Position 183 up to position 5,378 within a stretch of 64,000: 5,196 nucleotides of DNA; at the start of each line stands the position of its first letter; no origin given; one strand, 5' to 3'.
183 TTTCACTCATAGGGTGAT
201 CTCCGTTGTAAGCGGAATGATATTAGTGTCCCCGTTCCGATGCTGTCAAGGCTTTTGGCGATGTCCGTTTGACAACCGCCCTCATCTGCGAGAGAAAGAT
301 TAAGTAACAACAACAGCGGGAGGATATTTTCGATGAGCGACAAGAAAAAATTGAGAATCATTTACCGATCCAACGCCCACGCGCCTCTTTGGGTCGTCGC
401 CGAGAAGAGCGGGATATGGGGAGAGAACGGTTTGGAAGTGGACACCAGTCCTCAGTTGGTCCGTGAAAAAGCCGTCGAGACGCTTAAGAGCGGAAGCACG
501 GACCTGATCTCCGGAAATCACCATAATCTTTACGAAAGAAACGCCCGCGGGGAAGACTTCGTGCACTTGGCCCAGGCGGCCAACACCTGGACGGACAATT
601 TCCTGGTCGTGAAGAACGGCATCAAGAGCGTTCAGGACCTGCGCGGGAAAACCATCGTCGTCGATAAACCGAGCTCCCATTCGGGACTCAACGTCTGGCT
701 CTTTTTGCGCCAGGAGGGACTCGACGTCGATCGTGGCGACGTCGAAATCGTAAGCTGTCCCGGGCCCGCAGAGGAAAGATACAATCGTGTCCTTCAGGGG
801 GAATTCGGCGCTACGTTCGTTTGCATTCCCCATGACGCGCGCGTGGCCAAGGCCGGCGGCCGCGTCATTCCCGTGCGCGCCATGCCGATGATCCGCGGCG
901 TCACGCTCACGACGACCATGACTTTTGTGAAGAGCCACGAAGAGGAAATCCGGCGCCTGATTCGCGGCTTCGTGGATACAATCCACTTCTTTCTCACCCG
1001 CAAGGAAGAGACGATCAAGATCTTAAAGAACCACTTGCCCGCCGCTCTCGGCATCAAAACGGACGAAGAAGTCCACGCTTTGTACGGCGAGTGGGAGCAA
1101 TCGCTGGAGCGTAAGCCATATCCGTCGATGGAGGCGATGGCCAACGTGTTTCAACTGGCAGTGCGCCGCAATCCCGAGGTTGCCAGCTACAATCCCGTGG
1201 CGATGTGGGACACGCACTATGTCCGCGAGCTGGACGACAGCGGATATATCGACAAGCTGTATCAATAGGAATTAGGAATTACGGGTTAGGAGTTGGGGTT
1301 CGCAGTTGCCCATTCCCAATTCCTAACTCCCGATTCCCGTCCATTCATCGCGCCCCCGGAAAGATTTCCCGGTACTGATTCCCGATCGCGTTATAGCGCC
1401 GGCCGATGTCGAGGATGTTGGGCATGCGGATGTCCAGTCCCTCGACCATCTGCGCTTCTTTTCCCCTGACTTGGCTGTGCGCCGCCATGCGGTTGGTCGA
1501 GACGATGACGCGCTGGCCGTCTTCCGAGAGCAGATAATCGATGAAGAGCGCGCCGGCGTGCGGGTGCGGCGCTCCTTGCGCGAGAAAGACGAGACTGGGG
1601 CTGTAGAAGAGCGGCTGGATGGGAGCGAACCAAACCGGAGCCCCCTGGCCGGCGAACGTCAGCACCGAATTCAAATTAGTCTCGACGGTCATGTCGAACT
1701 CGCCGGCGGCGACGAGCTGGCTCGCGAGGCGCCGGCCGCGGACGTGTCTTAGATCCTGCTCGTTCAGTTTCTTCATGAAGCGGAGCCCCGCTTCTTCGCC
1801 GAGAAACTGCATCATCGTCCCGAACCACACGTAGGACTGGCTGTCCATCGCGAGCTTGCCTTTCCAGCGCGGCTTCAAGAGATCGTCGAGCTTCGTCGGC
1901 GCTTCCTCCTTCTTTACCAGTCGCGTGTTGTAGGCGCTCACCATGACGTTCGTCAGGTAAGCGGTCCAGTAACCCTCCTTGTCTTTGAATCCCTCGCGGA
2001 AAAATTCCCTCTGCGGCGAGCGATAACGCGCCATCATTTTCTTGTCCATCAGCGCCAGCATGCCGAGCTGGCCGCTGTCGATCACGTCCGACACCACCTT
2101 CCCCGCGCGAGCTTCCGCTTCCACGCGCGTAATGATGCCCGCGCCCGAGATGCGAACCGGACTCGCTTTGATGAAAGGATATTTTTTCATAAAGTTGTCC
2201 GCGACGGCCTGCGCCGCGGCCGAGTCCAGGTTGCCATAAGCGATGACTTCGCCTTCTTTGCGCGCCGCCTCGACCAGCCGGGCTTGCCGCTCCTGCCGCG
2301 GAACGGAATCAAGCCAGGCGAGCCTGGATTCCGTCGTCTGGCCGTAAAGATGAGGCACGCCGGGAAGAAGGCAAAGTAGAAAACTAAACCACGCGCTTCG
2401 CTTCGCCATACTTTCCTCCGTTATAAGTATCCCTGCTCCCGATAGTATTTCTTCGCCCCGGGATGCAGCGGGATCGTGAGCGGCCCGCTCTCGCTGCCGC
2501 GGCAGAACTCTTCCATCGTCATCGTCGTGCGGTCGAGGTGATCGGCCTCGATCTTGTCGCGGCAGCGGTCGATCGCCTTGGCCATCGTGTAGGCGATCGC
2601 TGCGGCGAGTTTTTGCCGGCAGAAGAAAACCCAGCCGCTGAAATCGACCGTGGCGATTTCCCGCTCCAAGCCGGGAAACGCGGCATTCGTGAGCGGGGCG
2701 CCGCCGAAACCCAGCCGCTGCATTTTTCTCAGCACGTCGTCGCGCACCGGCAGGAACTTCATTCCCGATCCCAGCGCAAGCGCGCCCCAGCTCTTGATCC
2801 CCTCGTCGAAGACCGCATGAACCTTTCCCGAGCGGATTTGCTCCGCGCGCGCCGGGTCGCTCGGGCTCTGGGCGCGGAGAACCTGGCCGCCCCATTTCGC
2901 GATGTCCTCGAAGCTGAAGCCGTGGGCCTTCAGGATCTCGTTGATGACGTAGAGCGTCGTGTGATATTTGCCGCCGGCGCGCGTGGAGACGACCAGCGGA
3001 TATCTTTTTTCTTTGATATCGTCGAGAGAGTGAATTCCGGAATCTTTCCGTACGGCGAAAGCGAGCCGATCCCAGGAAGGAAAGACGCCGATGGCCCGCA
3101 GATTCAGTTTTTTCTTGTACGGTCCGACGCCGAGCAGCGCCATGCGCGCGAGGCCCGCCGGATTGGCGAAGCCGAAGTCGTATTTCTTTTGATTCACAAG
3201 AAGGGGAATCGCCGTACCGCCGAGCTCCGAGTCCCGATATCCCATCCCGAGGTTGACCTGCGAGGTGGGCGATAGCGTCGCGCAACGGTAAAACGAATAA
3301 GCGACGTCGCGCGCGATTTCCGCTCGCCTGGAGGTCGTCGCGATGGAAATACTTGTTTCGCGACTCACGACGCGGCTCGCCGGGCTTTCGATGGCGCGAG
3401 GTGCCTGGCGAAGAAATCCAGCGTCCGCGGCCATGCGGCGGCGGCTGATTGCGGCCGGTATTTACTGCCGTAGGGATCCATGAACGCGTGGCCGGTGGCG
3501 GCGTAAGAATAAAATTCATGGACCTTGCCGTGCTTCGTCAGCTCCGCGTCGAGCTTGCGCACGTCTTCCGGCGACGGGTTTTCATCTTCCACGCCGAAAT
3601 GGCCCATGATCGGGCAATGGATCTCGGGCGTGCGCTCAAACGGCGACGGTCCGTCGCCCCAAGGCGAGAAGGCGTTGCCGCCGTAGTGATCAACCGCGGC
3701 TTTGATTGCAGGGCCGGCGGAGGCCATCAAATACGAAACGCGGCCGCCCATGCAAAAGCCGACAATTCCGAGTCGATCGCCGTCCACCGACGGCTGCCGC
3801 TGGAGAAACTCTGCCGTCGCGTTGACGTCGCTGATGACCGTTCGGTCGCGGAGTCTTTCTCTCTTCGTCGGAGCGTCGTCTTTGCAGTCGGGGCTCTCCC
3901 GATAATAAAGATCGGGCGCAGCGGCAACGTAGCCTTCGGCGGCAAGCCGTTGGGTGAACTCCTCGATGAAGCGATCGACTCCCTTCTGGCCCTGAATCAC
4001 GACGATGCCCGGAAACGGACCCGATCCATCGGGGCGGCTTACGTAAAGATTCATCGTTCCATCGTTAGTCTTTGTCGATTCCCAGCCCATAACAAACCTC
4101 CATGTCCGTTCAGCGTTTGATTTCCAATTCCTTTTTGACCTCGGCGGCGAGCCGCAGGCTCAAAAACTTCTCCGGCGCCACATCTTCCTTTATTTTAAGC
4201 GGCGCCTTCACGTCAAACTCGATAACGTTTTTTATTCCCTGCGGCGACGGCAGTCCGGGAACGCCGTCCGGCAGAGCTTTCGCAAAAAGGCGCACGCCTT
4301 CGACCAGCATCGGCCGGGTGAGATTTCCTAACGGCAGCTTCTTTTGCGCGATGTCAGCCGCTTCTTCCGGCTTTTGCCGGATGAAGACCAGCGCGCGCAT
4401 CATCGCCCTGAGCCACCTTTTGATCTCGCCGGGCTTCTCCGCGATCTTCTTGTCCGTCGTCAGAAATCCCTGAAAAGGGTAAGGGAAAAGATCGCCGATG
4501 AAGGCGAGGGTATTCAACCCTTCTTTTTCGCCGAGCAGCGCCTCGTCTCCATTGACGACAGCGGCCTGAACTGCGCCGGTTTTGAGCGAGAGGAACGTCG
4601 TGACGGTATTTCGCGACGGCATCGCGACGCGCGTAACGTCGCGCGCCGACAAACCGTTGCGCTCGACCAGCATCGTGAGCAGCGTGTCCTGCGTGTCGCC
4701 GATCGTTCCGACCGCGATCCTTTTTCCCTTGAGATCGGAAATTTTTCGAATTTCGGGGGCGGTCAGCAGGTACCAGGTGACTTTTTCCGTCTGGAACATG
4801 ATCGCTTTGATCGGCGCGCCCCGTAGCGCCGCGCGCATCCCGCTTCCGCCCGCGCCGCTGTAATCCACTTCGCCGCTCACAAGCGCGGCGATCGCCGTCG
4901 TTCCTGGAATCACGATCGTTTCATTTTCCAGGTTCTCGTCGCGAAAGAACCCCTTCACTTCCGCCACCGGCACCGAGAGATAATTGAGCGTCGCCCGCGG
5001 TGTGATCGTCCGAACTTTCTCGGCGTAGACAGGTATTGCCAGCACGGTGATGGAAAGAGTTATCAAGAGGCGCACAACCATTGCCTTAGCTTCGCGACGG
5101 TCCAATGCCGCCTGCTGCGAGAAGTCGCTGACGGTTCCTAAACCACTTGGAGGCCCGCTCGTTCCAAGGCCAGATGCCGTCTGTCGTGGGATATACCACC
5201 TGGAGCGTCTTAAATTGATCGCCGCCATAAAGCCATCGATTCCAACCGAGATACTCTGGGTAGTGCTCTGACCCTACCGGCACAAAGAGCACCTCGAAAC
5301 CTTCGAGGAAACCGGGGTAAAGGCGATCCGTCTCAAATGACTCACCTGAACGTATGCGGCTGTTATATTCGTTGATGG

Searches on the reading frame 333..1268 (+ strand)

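Call 58: search_protein_families(library=pfam, proteins=[window:333-1268:+], max_evalue=0.001)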
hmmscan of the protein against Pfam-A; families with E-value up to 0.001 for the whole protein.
window:333-1268:+ (311 aa): 3 families
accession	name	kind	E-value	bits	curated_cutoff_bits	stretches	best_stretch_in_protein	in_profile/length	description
PF09084.16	NMT1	-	9e-13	49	20.5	1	16-219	4-208/216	NMT1/THI5 like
PF12974.12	Phosphonate-bd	-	1e-08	35.3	27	1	33-164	28-163/242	ABC transporter, phosphonate, periplasmic substrate-binding protein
PF13379.11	NMT1_2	-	0.00042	20.6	24.7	0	104-223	122-240/252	NMT1-like family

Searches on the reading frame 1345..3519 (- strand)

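Call 58: search_protein_families(library=pfam, proteins=[window:1345-3519:-], max_evalue=0.001)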
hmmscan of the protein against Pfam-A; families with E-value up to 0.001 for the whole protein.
window:1345-3519:- (724 aa): 3 families
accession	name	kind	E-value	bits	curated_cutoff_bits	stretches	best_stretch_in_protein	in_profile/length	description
PF13343.11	SBP_bac_6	-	3.2e-16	60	24.6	1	490-683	24-220/245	Bacterial extracellular solute-binding protein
PF01547.30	SBP_bac_1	-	1.6e-11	45.2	26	1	434-669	8-306/307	Bacterial extracellular solute-binding protein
PF13531.11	SBP_bac_11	-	4e-08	33.8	25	1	428-673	6-222/227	Bacterial extracellular solute-binding protein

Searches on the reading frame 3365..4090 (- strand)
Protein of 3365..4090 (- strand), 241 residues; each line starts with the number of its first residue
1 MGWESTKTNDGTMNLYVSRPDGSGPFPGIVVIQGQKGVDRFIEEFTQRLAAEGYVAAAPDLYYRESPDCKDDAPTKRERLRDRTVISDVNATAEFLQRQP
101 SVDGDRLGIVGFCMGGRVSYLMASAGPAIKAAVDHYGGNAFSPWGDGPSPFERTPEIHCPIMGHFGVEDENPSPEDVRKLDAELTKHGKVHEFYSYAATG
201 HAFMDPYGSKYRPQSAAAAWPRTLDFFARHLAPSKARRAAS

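Call 58: search_protein_families(library=pfam, proteins=[window:3365-4090:-], max_evalue=0.001)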
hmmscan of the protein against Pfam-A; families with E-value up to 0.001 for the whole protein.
window:3365-4090:- (241 aa): 5 families
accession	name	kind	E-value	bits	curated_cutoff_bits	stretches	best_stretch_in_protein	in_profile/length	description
PF01738.24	DLH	-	3.9e-48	164.3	21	1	15-230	3-216/217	Dienelactone hydrolase family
PF08840.17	BAAT_C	-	2.5e-13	51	20.9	1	93-141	10-58/210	BAAT / Acyl-CoA thioester hydrolase C terminal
PF00326.27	Peptidase_S9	-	2.3e-07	31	22.6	0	75-137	34-97/213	Prolyl oligopeptidase family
PF12740.14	PETase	-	4e-07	30.1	28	1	21-135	49-155/263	PET hydrolase-like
PF07224.18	Chlorophyllase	-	1.5e-06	27.7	26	1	11-123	27-134/301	Chlorophyllase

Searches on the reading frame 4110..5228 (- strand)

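Call 58: search_protein_families(library=pfam, proteins=[window:4110-5228:-], max_evalue=0.001)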
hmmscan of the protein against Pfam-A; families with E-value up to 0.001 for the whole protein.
window:4110-5228:- (372 aa): 4 families
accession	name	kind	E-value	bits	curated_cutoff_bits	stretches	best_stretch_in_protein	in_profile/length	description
PF09084.16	NMT1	-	2.3e-21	77.1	20.5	1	86-290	7-216/216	NMT1/THI5 like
PF13379.11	NMT1_2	-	3.2e-08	34.2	24.7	1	161-295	116-249/252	NMT1-like family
PF12974.12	Phosphonate-bd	-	3.9e-06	26.8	27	1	111-274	41-214/242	ABC transporter, phosphonate, periplasmic substrate-binding protein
PF16868.10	NMT1_3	-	7e-05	23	27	1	114-208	55-152/289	NMT1-like family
